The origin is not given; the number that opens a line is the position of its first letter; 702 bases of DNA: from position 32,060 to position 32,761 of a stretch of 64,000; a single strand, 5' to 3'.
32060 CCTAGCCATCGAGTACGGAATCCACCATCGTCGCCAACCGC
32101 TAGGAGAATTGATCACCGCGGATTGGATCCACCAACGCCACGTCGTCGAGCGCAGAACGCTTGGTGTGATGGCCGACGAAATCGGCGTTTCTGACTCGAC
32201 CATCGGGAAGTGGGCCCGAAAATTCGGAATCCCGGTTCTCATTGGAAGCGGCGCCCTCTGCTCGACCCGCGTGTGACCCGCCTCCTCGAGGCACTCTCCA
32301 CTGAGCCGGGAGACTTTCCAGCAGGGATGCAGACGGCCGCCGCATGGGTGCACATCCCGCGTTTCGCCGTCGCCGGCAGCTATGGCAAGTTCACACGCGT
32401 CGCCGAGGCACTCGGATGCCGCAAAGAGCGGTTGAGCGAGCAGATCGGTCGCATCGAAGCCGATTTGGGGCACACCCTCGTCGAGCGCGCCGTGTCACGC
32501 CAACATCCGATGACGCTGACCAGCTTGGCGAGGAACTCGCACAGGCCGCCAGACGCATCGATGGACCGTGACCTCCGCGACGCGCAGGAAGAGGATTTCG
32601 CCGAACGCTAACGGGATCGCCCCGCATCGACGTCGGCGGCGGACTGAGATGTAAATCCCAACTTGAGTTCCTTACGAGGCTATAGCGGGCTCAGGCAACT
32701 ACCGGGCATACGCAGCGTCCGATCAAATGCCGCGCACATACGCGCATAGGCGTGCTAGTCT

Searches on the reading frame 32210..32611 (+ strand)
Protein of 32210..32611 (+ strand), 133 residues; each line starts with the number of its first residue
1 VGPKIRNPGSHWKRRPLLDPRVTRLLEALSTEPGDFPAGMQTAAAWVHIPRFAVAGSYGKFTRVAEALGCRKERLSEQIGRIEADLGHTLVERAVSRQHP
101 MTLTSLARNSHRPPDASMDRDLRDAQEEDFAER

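Call 67: search_protein_families(library=ncbifam, proteins=[window:32210-32611:+], max_evalue=0.01)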
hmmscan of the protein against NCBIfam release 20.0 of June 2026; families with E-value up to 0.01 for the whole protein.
window:32210-32611:+ (133 aa): 3 families
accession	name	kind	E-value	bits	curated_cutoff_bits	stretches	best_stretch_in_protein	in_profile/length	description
NF008416.0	PRK11242.1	equivalog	0.00045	19.6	277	1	53-95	11-52/300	transcriptional regulator CynR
TIGR03418.1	chol_sulf_TF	equivalog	0.0017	17.4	324.8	1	52-95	9-52/291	choline sulfate utilization transcriptional regulator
NF052633.1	LysR_TF_PsrA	exception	0.0056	15.7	540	1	57-104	18-64/297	L-proline-binding transcription factor PsrA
